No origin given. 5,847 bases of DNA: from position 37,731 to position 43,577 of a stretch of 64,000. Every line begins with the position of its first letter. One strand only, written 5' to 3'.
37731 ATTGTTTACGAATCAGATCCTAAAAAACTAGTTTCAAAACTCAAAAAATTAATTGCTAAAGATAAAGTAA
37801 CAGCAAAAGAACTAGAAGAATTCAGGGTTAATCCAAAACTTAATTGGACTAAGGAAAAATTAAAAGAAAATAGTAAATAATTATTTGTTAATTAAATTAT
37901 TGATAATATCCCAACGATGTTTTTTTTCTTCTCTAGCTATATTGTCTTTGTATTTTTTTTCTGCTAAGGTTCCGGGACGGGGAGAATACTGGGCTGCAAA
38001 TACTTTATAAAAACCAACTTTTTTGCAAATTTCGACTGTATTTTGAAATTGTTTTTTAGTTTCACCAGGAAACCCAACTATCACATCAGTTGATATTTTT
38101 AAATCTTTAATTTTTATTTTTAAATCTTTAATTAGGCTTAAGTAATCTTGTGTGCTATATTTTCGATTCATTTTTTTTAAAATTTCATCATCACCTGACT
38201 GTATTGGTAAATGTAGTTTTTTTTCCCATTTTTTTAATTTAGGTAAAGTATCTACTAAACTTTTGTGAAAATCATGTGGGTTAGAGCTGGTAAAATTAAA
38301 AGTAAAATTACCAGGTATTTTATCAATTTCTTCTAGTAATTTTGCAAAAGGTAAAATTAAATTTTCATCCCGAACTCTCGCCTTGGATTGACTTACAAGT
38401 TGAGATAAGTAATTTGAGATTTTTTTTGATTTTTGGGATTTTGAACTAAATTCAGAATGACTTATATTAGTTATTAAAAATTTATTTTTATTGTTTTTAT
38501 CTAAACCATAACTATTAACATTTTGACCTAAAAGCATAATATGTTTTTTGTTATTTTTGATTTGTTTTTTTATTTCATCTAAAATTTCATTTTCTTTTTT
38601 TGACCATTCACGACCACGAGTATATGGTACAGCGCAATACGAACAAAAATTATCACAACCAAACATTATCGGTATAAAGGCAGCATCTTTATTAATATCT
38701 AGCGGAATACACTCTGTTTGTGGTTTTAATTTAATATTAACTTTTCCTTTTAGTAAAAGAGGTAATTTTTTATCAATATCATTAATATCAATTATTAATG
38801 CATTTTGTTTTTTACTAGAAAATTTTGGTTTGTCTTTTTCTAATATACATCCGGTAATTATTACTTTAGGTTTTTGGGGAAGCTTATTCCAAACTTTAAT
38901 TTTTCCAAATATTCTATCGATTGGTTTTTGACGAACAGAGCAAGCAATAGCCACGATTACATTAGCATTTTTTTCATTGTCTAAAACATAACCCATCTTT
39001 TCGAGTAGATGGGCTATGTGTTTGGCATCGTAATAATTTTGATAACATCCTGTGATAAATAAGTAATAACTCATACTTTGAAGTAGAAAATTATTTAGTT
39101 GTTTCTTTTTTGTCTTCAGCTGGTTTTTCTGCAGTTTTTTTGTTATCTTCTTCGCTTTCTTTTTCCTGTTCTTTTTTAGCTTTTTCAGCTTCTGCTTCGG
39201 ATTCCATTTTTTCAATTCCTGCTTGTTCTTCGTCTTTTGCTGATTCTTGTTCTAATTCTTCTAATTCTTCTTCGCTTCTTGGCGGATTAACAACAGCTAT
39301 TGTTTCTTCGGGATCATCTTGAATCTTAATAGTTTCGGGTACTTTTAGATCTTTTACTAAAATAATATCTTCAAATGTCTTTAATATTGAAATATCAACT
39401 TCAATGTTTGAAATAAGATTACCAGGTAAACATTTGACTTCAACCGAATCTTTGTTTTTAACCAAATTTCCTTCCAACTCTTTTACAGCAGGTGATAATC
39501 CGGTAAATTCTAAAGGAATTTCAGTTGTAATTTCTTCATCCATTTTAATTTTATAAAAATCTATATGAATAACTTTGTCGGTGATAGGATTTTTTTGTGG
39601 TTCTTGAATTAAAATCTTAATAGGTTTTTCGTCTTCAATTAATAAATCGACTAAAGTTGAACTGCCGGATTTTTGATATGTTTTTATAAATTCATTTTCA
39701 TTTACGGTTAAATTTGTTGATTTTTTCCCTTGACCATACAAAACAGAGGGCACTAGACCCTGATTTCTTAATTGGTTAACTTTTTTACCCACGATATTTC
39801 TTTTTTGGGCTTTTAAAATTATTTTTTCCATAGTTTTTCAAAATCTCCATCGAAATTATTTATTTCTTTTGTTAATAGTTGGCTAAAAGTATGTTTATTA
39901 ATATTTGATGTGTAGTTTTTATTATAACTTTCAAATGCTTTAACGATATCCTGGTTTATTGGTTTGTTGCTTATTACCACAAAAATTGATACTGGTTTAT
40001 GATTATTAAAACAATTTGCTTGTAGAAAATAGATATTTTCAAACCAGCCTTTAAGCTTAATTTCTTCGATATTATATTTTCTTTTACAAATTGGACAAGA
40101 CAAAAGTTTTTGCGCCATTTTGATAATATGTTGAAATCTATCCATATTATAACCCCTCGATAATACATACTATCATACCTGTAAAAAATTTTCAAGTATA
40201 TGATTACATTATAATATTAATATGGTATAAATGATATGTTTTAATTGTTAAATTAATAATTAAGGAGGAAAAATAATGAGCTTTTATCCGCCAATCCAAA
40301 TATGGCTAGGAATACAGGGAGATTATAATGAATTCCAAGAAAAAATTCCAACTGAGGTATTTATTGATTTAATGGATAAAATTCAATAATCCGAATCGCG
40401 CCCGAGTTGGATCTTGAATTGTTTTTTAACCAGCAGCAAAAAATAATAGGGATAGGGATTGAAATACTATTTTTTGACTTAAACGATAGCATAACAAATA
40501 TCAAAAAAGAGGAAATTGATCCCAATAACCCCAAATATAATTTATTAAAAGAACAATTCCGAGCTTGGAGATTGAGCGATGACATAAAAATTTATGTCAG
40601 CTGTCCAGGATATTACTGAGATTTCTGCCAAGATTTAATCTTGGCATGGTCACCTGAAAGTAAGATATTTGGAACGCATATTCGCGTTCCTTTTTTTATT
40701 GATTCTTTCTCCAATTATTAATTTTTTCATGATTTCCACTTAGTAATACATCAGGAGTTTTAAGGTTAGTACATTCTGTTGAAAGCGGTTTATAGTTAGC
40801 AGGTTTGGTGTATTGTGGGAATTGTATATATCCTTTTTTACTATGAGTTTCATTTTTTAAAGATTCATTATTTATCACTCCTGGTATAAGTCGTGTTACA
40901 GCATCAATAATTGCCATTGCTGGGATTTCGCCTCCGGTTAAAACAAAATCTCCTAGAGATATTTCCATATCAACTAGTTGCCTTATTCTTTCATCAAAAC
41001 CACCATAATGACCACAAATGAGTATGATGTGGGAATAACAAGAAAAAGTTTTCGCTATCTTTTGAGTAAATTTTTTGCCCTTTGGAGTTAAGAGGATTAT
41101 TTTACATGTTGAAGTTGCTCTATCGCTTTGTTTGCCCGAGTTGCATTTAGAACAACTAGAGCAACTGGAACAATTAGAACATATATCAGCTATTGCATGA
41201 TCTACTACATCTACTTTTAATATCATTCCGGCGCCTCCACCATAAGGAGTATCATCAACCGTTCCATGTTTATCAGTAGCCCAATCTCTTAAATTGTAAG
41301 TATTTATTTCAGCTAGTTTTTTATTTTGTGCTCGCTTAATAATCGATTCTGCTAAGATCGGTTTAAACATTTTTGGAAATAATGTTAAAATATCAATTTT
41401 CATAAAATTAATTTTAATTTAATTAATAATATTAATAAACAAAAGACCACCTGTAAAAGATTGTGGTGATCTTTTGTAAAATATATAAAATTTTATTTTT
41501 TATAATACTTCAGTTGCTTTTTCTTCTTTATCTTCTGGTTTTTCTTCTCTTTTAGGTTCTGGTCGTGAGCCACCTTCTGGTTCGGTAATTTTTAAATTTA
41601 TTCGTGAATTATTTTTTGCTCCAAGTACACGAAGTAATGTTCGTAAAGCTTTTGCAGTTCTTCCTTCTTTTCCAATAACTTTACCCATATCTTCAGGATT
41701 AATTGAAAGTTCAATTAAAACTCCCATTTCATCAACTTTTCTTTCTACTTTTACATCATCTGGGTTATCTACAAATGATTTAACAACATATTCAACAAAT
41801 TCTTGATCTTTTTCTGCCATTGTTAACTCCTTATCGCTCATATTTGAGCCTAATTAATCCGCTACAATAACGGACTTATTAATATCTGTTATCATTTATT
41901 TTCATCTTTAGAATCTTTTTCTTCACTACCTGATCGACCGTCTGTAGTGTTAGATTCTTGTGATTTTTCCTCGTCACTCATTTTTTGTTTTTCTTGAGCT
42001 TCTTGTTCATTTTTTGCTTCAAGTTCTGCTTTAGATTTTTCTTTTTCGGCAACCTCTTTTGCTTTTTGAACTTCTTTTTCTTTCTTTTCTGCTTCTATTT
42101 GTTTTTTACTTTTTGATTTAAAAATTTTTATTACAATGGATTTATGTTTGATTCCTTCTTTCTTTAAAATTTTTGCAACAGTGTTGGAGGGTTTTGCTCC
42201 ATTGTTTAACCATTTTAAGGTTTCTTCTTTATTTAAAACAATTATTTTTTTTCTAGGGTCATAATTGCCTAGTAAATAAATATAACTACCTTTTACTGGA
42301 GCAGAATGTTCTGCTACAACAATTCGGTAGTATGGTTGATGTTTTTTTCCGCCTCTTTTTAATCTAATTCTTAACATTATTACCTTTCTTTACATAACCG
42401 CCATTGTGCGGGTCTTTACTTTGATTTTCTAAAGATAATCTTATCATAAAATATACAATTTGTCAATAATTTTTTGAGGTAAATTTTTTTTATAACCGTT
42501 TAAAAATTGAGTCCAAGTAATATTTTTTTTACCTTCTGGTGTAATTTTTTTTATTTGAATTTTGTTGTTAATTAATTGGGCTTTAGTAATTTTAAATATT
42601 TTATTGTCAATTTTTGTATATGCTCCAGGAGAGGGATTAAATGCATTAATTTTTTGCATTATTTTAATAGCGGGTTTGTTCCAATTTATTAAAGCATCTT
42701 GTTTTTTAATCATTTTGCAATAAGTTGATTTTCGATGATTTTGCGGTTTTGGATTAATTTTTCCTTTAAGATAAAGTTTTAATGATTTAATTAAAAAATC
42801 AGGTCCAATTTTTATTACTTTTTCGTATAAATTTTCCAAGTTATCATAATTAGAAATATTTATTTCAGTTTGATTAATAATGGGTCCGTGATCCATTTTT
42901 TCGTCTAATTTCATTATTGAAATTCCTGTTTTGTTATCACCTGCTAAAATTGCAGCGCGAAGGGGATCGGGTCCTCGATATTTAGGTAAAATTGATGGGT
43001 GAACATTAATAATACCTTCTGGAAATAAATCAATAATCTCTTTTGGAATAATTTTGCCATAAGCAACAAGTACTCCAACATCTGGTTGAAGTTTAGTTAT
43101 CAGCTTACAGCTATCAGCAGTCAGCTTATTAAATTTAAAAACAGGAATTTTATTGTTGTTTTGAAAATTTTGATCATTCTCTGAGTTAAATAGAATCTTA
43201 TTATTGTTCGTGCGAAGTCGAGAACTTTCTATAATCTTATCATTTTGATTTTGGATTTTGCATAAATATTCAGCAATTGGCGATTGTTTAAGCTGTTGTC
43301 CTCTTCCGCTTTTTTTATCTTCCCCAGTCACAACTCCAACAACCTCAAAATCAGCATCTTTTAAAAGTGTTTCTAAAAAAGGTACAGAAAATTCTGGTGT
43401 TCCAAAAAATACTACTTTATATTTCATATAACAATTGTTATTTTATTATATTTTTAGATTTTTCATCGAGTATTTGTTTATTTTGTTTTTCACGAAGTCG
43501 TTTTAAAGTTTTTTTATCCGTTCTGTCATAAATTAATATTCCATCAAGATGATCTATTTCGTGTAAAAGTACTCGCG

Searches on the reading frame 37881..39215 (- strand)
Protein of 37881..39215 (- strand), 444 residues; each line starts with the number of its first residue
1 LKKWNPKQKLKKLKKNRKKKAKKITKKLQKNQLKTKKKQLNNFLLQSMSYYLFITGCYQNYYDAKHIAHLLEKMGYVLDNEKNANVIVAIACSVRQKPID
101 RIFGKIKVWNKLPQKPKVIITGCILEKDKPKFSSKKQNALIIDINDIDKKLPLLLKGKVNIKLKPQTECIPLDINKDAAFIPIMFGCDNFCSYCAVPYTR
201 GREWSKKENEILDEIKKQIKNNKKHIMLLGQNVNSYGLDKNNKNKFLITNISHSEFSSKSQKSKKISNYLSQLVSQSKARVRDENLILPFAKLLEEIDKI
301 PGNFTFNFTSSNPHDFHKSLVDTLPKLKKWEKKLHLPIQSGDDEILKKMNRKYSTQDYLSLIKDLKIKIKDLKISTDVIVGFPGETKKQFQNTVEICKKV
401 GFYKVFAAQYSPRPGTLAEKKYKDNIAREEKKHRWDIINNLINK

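Call 61: search_protein_families(library=pfam, max_evalue=0.00001, proteins=[window:37881-39215:-])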
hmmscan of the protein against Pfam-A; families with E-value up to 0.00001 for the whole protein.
window:37881-39215:- (444 aa): 2 families
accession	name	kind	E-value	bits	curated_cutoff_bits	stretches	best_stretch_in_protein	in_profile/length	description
PF04055.27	Radical_SAM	-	4.1e-24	86.1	29.5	1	181-395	1-164/166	Radical SAM superfamily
PF00919.26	UPF0004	-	7.9e-15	55.1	27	1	51-139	3-94/98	Uncharacterized protein family UPF0004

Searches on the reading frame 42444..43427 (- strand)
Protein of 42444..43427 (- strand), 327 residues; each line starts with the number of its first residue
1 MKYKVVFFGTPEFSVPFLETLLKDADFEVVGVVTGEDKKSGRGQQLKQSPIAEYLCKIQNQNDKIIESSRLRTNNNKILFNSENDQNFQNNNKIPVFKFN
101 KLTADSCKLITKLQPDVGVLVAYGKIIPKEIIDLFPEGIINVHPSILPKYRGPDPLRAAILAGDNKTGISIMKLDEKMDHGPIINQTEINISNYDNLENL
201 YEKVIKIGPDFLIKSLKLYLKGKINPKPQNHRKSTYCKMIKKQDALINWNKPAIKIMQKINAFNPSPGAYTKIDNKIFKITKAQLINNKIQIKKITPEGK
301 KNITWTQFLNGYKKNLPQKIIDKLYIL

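Call 61: search_protein_families(library=pfam, max_evalue=0.00001, proteins=[window:42444-43427:-])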
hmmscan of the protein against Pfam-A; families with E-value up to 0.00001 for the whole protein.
window:42444-43427:- (327 aa): 2 families
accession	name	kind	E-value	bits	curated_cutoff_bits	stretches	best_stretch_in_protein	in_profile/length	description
PF00551.24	Formyl_trans_N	-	2.9e-38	131.9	26.1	1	4-214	2-179/181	Formyl transferase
PF02911.23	Formyl_trans_C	-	3.1e-16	59.8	21.1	1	240-289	2-51/100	Formyl transferase, C-terminal domain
